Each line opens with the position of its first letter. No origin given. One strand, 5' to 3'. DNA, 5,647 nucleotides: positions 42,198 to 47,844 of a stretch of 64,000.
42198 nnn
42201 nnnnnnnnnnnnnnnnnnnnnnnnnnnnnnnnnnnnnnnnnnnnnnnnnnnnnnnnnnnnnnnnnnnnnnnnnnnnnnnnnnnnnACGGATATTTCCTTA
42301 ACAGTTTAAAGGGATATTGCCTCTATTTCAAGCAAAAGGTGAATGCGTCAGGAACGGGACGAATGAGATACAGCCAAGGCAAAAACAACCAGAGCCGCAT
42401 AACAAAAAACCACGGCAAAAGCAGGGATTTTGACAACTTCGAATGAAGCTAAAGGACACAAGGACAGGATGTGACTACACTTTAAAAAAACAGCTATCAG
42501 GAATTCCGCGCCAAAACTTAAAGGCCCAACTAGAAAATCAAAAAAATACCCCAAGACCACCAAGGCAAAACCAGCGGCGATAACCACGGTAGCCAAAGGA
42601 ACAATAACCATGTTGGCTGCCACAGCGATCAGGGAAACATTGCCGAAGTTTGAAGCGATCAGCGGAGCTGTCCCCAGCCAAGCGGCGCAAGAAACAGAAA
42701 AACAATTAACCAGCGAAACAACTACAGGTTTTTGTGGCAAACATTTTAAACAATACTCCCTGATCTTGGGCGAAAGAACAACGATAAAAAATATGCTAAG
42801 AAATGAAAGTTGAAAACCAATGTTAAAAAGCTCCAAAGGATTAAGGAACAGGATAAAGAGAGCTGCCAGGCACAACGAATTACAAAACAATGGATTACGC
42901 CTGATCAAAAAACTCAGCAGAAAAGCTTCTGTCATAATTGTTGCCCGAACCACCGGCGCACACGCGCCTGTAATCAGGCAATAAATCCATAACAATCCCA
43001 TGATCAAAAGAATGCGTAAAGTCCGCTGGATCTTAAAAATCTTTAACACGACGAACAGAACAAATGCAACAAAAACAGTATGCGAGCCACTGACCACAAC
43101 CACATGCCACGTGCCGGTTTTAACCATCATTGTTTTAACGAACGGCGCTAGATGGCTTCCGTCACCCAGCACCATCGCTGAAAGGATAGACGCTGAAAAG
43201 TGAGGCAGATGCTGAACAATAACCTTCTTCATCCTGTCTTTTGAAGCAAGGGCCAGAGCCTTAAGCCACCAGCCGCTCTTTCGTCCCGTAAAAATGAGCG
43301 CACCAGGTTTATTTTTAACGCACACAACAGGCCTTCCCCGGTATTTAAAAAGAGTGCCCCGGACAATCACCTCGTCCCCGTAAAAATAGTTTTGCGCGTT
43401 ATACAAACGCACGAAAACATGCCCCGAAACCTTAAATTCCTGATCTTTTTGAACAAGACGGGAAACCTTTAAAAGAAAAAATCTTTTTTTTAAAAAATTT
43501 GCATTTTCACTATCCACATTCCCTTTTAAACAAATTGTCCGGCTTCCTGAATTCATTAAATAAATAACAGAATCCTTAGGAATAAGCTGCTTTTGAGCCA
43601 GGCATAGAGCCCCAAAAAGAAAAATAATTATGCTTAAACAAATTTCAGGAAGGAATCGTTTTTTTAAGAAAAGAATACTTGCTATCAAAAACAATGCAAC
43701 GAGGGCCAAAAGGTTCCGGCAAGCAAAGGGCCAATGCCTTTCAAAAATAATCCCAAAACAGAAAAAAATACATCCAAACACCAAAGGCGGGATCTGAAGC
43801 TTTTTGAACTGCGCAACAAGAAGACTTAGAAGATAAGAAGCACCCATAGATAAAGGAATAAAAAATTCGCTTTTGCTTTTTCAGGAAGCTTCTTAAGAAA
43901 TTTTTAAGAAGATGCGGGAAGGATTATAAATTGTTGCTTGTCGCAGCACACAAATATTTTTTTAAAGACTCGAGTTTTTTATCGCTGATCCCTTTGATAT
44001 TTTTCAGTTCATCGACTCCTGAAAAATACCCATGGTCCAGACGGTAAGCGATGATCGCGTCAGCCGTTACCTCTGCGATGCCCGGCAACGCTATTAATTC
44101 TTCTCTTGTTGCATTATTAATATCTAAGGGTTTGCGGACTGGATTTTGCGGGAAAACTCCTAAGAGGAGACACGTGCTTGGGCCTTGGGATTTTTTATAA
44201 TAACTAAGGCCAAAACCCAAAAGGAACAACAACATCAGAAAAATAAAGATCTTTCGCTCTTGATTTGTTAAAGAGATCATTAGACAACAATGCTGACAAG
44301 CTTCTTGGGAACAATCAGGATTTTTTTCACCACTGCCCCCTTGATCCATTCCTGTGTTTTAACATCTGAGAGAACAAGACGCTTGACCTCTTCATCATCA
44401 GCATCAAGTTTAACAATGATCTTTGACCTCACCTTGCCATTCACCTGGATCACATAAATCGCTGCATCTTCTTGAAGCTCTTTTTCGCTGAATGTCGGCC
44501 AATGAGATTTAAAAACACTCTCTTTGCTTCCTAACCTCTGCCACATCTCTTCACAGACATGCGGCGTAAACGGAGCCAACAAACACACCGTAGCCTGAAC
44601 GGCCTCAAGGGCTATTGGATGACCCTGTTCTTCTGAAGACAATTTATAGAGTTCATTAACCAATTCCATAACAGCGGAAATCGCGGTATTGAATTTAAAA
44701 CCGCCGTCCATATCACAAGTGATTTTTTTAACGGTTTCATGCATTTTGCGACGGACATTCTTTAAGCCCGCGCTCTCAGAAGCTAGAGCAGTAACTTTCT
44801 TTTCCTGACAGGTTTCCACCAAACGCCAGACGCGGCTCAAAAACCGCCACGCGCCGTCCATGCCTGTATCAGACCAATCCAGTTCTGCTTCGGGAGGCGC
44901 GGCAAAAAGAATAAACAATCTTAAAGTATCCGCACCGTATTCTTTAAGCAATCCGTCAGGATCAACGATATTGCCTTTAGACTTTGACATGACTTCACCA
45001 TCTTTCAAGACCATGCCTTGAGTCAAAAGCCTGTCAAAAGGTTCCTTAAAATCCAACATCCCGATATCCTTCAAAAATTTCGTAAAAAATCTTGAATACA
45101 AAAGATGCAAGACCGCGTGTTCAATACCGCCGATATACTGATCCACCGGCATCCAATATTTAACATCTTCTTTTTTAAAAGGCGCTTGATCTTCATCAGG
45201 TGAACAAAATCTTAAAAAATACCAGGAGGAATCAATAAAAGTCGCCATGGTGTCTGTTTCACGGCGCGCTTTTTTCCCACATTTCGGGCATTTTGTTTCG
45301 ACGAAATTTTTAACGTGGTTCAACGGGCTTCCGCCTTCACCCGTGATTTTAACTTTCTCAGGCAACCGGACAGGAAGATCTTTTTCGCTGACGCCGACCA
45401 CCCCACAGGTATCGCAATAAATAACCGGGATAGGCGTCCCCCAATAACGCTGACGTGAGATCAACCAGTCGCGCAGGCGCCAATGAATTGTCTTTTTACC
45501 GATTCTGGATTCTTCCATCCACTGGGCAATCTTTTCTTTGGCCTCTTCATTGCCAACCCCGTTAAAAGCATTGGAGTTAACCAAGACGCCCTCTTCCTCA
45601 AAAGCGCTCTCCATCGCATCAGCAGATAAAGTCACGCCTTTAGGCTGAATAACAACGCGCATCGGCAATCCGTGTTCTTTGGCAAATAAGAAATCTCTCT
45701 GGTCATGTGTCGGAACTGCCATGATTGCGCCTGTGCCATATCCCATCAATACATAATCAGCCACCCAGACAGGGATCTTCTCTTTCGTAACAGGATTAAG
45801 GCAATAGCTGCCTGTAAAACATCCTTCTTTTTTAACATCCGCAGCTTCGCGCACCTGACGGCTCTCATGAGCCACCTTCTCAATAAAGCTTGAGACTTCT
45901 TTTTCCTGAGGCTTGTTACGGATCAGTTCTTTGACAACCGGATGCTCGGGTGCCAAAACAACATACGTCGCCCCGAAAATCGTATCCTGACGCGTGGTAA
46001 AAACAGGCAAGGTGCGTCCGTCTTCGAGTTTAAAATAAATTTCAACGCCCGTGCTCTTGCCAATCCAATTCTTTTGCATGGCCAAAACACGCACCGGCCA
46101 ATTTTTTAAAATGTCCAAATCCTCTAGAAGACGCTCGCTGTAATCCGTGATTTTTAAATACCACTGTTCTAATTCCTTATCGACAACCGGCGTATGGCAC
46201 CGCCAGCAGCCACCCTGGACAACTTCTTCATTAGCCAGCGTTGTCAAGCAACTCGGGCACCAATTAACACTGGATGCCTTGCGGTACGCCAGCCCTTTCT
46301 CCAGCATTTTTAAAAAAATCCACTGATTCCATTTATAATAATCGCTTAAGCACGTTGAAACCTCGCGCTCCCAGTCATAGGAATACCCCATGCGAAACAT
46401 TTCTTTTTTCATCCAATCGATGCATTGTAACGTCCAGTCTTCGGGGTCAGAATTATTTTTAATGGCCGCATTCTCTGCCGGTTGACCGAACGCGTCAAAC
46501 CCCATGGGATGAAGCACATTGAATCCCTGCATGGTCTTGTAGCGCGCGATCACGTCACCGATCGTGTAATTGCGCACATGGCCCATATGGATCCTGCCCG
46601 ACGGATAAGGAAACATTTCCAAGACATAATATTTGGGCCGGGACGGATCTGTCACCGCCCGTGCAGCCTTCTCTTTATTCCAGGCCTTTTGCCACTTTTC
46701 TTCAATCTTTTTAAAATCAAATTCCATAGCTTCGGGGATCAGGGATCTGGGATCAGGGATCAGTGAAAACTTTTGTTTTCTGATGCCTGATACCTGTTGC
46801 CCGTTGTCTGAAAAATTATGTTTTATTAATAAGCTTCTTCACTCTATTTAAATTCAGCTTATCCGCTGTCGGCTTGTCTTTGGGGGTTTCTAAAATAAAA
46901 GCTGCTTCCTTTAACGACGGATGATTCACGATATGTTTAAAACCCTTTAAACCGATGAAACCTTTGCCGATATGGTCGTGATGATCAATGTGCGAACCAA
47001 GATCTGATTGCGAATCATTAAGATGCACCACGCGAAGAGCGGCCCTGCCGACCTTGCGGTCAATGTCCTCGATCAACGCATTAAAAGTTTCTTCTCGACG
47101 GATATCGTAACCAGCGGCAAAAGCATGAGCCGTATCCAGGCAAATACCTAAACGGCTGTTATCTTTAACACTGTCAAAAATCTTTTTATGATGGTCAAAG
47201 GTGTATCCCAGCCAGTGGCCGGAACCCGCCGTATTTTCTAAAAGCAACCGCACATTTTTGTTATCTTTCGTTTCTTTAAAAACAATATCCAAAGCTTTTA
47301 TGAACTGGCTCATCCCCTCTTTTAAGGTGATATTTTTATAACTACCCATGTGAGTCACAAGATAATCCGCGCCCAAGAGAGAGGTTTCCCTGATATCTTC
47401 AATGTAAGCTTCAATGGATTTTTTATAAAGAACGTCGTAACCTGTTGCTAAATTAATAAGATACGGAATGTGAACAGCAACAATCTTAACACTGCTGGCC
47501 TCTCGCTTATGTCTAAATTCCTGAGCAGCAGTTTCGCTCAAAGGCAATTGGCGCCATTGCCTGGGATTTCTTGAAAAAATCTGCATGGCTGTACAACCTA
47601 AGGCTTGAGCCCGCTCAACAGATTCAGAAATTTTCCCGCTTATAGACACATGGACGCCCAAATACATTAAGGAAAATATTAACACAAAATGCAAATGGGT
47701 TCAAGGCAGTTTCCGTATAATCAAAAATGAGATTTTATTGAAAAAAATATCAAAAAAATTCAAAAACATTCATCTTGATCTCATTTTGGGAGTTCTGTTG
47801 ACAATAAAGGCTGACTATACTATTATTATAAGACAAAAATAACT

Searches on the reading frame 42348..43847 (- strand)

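Call 58: search_protein_families(library=pfam, proteins=[window:42348-43847:-], max_evalue=0.001)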
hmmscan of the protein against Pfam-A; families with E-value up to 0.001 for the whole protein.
window:42348-43847:- (499 aa): 2 families
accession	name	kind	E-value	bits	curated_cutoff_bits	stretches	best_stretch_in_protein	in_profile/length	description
PF03772.21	Competence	-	7.2e-52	176.8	23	1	225-492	1-266/270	Competence protein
PF13567.11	DUF4131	-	1.7e-13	51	31.6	1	40-166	4-130/165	Domain of unknown function (DUF4131)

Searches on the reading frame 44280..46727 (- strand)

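Call 6: search_protein_families(library=pfam, proteins=[window:44280-46727:-], max_evalue=1)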
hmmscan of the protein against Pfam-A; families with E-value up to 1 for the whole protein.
window:44280-46727:- (815 aa): 12 families
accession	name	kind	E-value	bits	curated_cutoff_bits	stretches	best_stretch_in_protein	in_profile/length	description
PF13603.12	tRNA-synt_1_2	-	8.6e-73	244.2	25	1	219-405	1-185/185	Leucyl-tRNA synthetase, editing domain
PF00133.28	tRNA-synt_1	-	1.2e-53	182.8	22.7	2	12-298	2-301/414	tRNA synthetases class I (I, L, M and V)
PF09334.17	tRNA-synt_1g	-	4e-30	105.3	20.1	2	35-179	3-144/391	tRNA synthetases class I (M)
PF08264.19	Anticodon_1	-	7.8e-25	87.9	25.1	1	658-779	4-145/148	Anticodon-binding domain of tRNA ligase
PF01406.26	tRNA-synt_1e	-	1.6e-08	34.7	27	2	565-624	239-297/301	tRNA synthetases class I (C) catalytic domain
PF01921.24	tRNA-synt_1f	-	8.4e-05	22.1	27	1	572-612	275-315/360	tRNA synthetases class I (K)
PF00750.26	tRNA-synt_1d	-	0.092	12.1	23.3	1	45-72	34-61/349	tRNA synthetases class I (R), catalytic domain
PF14353.12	CpXC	-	0.17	12.3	25.4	1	474-517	34-75/121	CpXC protein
PF03119.21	DNA_ligase_ZBD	-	0.36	11.2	25.8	0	479-493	1-15/27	NAD-dependent DNA ligase C4 zinc finger domain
PF24292.1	DUF7479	-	0.4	11.3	27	0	432-449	27-44/60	Domain of unknown function (DUF7479)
PF12773.13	DZR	-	0.59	10.8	27.3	0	153-182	11-35/45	Double zinc ribbon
PF18551.6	TackOD1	-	0.74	9.8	32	0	144-188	137-180/188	Thaumarchaeal output domain 1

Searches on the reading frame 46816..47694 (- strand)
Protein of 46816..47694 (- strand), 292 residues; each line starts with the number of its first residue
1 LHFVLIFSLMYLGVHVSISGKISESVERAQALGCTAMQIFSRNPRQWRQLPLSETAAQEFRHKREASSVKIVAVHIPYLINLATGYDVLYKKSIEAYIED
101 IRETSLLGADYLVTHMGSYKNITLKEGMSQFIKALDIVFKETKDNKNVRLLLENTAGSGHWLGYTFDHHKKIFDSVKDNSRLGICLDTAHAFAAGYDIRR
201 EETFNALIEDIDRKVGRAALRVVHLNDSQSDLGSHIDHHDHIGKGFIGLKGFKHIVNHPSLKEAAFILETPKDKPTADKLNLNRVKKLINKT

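Call 6: search_protein_families(library=pfam, proteins=[window:46816-47694:-], max_evalue=1)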
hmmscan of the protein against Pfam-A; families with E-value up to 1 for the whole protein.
window:46816-47694:- (292 aa): 1 family
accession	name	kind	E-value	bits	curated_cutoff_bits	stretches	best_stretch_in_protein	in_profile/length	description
PF01261.30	AP_endonuc_2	-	1.2e-46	159.9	31.1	1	26-276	1-235/249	Xylose isomerase-like TIM barrel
